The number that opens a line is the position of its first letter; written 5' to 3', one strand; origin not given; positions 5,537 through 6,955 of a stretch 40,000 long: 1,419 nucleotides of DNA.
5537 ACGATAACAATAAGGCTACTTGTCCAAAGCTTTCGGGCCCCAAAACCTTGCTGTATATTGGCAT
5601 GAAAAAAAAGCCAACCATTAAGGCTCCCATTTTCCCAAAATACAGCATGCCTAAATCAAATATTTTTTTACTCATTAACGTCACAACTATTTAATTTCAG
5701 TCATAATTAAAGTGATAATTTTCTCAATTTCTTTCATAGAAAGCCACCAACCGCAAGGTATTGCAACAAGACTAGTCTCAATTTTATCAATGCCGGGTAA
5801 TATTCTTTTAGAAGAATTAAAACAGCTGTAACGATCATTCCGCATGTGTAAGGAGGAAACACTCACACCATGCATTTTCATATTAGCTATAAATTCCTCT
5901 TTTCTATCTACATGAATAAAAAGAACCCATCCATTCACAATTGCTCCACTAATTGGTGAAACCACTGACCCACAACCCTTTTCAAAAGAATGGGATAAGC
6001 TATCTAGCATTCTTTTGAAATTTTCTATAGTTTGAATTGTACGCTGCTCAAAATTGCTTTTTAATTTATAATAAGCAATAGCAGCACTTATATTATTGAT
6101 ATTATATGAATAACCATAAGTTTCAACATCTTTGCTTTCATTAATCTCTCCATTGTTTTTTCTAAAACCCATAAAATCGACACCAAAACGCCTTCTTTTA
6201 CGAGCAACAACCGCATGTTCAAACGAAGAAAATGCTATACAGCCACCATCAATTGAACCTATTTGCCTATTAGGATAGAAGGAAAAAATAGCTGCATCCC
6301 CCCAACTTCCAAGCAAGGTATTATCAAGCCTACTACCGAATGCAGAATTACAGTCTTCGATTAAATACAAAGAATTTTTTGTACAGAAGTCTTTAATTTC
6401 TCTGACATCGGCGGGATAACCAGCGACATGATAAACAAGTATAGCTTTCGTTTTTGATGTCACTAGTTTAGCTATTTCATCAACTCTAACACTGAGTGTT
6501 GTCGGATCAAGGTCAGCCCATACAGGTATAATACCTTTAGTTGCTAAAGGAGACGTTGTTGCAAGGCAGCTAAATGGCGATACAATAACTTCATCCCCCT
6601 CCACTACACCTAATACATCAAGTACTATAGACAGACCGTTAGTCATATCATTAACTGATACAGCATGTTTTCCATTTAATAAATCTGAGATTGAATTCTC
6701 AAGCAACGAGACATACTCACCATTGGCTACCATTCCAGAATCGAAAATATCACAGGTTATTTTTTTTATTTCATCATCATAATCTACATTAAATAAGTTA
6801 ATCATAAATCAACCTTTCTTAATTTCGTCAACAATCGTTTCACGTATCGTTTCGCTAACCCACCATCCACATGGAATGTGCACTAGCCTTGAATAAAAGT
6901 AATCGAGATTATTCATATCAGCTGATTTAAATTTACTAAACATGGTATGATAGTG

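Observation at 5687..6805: Tandem DegT-family paralog with the catalytic PLP lysine replaced by arginine and other cofactor motifs altered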

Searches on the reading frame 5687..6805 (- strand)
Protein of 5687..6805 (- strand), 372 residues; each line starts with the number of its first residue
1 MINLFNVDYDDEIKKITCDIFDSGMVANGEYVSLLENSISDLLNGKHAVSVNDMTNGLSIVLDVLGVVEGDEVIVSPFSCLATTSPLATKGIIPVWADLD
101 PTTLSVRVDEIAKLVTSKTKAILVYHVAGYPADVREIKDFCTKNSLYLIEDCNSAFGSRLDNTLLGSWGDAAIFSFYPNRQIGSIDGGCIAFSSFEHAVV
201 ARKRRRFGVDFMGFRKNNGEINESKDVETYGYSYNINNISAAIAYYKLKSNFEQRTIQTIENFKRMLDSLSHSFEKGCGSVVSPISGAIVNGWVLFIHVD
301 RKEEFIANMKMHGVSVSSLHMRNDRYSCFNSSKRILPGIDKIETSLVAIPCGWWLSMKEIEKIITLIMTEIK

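Call 4: search_protein_families(library=pfam, proteins=[window:5687-6805:-], max_evalue=0.01)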
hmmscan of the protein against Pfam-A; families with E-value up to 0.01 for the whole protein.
window:5687-6805:- (372 aa): 1 family
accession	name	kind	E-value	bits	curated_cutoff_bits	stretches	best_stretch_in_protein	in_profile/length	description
PF01041.23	DegT_DnrJ_EryC1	-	5.3e-59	200.7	19.8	1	10-366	4-358/360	DegT/DnrJ/EryC1/StrS aminotransferase family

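Call 5: search_protein_families(library=ncbifam, proteins=[window:5687-6805:-], max_evalue=0.01)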
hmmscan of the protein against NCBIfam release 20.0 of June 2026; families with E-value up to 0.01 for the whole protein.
window:5687-6805:- (372 aa): 9 families
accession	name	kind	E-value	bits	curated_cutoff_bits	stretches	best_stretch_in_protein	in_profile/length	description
TIGR03588.1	PseC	equivalog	3.9e-40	137.9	423.5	1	15-368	15-377/380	UDP-4-amino-4,6-dideoxy-N-acetyl-beta-L-altrosamine transaminase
TIGR04181.1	NHT_00031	hypoth_equivalog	6.4e-39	133.8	420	1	9-352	8-359/359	LegC family aminotransferase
NF008658.2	PRK11658.1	equivalog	2.1e-38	132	631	1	11-367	15-373/379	UDP-4-amino-4-deoxy-L-arabinose aminotransferase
NF008687.0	PRK11706.1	equivalog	5.2e-34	117.6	375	1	10-367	11-370/375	dTDP-4-amino-4,6-dideoxygalactose transaminase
NF011936.0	PRK15407.1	equivalog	6.6e-32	110.7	423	1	26-211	61-254/440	lipopolysaccharide biosynthesis protein RfbH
TIGR04427.1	PLP_DesI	equivalog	2.5e-29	102.6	650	1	27-219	49-239/390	dTDP-4-dehydro-6-deoxyglucose aminotransferase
TIGR02379.1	ECA_wecE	subfamily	1.4e-24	86.6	434.85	1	11-368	12-372/376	dTDP-4-amino-4,6-dideoxy-D-glucose transaminase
TIGR01977.1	am_tr_V_EF2568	hypoth_equivalog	0.00069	18.7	377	1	37-156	51-178/376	cysteine desulfurase family protein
NF005732.0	PRK07550.1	equivalog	0.0015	17.7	366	1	69-151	116-205/389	aminotransferase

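Call 8: search_solved_structures(query=window:5687-6805:-, max_evalue=1e-10, show_alignments=3)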
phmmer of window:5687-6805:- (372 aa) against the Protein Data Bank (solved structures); distinct sequences matched with E-value up to 1e-10: 55.
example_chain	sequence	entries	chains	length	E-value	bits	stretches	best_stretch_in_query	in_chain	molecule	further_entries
4zwv_A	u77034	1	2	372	9.6e-39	136.5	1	1-367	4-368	Putative aminotransferase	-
4xau_A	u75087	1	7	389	1.2e-38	136.2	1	1-367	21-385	Putative aminotransferase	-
4lc3_A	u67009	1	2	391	5.9e-34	120.7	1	9-364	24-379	Putative UDP-4-amino-4-deoxy-l-arabinose--oxoglutarate aminotransferase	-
7b0d_A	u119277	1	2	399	3.4e-33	118.2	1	11-363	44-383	Glutamine--scyllo-inositol transaminase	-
4zas_A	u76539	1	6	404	1.1e-31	113.2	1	5-364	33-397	CalS13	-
5uid_A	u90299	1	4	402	1.2e-31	113.2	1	1-280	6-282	Aminotransferase TlmJ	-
8sng_A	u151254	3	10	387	1.9e-29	105.9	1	19-265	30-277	UDP-4-amino-4-deoxy-L-arabinose--oxoglutarate aminotransferase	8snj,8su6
1mdo_A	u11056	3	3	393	3.4e-28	101.8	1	19-249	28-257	ArnB aminotransferase | UDP-4-amino-4-deoxy-L-arabinose--oxoglutarate aminotransferase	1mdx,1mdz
4oca_A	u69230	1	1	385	8.4e-28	100.5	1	19-249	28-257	UDP-4-amino-4-deoxy-L-arabinose--oxoglutarate aminotransferase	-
7b0m_AAA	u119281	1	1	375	4.7e-27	98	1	18-303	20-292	Sugar aminotransferase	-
1o61_A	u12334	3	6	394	7.2e-26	94.1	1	13-270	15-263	aminotransferase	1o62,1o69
4ztc_A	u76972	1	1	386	1.7e-25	92.9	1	13-268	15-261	Aminotransferase homolog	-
3bn1_A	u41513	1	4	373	2.4e-25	92.4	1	22-248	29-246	Perosamine synthetase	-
3dr7_A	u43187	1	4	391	2.8e-25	92.2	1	22-248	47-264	Putative perosamine synthetase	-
8gyh_B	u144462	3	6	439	3.6e-25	91.8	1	10-231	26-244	DegT/DnrJ/EryC1/StrS family aminotransferase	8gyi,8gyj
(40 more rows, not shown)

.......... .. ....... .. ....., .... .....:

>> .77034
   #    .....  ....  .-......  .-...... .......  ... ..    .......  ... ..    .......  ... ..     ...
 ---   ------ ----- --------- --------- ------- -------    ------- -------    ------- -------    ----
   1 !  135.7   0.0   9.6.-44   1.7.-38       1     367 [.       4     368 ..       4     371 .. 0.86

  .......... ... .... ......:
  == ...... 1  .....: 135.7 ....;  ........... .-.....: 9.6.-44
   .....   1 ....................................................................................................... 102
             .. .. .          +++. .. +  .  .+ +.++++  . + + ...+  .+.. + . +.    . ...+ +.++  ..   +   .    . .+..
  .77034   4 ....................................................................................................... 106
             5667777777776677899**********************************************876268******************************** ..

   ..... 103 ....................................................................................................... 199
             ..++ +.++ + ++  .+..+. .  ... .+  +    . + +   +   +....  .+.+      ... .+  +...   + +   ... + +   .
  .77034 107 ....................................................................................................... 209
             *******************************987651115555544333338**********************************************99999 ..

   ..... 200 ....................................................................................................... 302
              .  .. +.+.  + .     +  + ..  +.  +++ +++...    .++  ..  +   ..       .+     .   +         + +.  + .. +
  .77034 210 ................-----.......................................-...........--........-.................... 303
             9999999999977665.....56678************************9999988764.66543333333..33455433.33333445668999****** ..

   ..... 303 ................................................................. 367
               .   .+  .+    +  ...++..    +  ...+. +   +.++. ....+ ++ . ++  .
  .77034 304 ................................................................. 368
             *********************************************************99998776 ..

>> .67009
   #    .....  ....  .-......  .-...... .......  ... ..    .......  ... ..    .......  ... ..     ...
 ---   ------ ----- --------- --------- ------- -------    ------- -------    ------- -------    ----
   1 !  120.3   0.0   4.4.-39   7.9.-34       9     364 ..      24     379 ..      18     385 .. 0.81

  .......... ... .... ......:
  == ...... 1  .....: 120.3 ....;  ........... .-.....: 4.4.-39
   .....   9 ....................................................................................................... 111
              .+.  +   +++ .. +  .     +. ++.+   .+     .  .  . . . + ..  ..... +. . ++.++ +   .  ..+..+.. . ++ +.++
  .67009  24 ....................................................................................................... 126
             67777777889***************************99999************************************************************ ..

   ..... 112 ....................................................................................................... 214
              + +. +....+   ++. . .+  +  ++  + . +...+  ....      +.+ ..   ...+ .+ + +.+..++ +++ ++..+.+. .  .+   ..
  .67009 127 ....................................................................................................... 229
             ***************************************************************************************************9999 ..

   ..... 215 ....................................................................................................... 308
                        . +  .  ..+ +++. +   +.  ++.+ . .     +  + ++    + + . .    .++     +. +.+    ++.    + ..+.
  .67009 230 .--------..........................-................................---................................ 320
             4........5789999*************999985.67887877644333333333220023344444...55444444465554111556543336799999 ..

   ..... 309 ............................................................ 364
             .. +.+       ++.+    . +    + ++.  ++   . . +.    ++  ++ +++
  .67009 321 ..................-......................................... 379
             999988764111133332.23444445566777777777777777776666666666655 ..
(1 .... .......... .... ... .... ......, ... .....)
